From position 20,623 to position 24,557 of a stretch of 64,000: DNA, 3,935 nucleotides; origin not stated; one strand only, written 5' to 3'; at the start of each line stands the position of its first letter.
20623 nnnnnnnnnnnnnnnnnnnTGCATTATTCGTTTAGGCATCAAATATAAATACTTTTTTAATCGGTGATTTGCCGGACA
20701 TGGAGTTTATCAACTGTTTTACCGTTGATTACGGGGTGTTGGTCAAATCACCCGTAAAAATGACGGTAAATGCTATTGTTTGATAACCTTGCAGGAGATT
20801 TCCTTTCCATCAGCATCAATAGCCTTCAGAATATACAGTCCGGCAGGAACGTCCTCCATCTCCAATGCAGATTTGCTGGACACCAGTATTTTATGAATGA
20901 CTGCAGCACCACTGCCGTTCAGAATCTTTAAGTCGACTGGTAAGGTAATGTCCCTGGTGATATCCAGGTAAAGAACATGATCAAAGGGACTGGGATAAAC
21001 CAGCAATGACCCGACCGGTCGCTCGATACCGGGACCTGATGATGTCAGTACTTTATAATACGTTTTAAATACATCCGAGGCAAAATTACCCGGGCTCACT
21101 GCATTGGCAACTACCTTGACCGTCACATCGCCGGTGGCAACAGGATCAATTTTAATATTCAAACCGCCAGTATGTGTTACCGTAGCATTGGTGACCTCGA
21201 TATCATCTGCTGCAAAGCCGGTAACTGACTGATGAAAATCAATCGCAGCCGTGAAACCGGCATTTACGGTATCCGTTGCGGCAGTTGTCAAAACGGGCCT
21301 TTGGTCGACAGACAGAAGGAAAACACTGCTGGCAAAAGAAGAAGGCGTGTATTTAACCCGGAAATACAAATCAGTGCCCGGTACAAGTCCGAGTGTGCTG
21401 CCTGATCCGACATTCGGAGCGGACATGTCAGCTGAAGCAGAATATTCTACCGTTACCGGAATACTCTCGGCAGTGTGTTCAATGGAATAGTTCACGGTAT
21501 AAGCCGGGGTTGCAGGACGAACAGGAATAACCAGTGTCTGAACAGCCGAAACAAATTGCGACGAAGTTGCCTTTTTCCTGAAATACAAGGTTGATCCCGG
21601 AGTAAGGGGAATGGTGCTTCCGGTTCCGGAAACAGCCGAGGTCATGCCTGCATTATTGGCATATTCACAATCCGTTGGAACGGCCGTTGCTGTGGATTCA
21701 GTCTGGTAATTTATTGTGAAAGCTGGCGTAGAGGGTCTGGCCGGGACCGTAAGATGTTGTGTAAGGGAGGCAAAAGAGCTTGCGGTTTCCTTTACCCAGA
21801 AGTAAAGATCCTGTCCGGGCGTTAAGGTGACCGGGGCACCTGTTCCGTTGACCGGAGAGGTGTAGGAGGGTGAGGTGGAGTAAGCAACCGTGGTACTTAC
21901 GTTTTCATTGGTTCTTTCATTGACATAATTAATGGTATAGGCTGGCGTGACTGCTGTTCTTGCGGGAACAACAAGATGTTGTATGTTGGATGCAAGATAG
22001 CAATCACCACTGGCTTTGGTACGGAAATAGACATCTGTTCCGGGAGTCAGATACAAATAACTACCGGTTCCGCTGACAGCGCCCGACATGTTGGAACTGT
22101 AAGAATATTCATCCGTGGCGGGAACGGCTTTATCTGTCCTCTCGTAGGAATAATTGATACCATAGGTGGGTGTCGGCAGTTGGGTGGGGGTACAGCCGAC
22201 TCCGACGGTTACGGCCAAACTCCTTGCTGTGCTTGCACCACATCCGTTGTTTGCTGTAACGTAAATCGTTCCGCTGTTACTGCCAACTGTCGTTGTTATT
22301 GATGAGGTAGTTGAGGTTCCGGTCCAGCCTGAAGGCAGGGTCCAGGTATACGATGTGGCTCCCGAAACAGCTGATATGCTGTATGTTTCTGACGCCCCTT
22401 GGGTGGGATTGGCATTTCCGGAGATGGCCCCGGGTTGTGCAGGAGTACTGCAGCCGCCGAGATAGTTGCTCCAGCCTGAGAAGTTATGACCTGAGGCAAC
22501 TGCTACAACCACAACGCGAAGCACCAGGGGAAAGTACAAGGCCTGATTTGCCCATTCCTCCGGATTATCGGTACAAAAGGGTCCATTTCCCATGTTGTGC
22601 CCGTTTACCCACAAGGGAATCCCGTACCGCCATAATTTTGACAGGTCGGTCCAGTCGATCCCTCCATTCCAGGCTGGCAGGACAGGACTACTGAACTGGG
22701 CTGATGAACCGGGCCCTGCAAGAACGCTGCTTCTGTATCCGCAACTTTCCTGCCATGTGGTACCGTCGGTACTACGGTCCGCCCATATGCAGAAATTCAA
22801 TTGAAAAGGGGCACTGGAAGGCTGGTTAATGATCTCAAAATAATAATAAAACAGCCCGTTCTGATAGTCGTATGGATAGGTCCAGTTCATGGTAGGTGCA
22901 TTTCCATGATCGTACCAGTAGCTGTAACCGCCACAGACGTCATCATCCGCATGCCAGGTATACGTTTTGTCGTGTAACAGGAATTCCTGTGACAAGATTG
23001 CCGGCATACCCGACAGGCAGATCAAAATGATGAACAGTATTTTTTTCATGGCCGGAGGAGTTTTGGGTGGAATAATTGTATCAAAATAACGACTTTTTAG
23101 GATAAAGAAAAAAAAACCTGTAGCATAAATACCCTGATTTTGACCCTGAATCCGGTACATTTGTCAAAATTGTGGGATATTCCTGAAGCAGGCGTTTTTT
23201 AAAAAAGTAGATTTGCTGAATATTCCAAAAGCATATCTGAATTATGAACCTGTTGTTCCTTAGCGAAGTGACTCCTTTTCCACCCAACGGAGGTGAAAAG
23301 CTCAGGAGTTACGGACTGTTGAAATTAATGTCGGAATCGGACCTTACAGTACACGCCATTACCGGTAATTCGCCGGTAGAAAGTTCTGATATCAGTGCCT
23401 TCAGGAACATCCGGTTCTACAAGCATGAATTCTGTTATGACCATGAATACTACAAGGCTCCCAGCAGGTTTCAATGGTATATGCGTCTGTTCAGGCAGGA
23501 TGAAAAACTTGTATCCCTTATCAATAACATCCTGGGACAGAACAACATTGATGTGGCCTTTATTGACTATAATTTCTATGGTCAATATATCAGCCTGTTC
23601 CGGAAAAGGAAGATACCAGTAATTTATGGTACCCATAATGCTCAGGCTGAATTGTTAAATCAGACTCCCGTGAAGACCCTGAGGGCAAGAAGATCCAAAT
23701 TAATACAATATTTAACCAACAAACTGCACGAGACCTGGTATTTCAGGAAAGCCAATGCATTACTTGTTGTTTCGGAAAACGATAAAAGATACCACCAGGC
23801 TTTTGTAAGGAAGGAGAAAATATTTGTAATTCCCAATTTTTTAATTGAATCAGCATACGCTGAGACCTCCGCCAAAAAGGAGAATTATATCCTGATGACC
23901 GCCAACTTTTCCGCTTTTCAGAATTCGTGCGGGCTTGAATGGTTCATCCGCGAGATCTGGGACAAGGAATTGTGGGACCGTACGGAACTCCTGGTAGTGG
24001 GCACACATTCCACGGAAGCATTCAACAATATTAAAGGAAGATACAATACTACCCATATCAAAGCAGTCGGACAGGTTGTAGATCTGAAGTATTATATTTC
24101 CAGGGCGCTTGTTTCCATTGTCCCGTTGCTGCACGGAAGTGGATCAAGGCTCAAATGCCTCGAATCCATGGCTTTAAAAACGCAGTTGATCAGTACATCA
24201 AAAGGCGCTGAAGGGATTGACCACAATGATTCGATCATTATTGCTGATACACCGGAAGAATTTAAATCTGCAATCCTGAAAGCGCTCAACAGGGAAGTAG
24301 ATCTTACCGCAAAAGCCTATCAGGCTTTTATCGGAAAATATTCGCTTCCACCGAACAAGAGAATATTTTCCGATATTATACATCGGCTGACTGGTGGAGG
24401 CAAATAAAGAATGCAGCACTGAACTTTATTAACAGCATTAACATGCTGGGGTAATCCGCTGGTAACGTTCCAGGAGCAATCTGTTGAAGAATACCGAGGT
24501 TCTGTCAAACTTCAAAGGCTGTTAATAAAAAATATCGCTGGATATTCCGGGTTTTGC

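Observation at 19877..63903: Nine T9SS cargo genes are interleaved with a complete Wzx/Wzy/Wza/Wzc-type glycan pathway; this may be a cargo-plus-anchor-glycan surface-coat locus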

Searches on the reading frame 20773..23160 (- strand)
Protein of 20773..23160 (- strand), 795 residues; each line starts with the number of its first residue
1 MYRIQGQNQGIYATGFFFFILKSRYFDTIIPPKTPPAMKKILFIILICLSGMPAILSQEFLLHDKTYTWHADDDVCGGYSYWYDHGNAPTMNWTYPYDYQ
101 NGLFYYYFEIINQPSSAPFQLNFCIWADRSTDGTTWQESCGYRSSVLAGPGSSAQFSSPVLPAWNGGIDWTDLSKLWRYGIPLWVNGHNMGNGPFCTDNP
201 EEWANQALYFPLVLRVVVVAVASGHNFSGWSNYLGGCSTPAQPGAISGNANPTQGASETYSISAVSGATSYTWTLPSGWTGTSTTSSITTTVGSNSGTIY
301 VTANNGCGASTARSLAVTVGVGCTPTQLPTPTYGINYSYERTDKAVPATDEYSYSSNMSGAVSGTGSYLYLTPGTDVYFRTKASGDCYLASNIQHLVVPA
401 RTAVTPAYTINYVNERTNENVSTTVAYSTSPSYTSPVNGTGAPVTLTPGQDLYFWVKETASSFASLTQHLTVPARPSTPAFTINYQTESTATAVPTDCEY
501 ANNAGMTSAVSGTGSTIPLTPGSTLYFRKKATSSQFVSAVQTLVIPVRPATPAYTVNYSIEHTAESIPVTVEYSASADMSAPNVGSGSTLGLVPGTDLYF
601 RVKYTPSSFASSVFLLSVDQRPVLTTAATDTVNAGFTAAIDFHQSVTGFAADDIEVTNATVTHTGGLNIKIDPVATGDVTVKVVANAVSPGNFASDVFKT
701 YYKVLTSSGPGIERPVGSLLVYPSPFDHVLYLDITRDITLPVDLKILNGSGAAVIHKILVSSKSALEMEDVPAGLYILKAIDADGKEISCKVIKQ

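Call 3: search_protein_families(library=pfam, proteins=[window:20773-23160:-], max_evalue=0.01)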
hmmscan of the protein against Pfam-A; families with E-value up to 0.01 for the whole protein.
window:20773-23160:- (795 aa): 2 families
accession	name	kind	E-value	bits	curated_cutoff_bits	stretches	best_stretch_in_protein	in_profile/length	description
PF19408.5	PKD_6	-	4.7e-20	72.2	25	1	240-317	2-82/82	PKD-like domain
PF18962.6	Por_Secre_tail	-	0.00013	22.6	27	1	721-792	1-73/75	Secretion system C-terminal sorting domain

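Call 7: search_protein_families(library=ncbifam, proteins=[window:20773-23160:-], max_evalue=0.1)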
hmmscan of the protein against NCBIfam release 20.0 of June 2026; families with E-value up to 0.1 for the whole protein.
window:20773-23160:- (795 aa): 2 families
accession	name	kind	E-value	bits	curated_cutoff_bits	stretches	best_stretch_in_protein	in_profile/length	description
TIGR04183.1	Por_Secre_tail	domain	3.2e-07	30.2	23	1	721-795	1-72/72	T9SS type A sorting domain-containing protein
NF038113.1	T9SSA_dep_M36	equivalog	0.036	12.2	885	1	718-794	792-868/869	T9SS-dependent M36 family metallopeptidase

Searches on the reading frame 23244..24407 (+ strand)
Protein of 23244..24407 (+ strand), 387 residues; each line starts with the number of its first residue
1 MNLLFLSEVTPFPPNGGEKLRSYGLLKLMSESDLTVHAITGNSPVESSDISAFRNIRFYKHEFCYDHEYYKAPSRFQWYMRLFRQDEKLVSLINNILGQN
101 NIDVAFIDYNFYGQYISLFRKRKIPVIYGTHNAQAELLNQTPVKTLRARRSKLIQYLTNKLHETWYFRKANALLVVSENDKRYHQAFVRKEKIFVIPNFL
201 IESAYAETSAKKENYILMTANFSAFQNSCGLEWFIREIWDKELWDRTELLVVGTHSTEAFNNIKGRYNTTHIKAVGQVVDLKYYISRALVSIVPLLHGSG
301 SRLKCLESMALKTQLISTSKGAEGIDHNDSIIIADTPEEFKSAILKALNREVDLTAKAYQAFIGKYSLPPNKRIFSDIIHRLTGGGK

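Call 3: search_protein_families(library=pfam, proteins=[window:23244-24407:+], max_evalue=0.01)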
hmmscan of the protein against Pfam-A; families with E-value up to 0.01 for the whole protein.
window:23244-24407:+ (387 aa): 3 families
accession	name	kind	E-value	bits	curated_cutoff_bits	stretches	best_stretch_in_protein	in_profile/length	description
PF13692.12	Glyco_trans_1_4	-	5e-15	56.4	27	1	214-349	2-141/142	Glycosyl transferases group 1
PF13439.12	Glyco_transf_4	-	3.5e-10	40.6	28.5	1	67-199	38-165/170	Glycosyltransferase Family 4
PF13579.12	Glyco_trans_4_4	-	8.8e-06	26.6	29.7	1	32-198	17-157/158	Glycosyl transferase 4-like domain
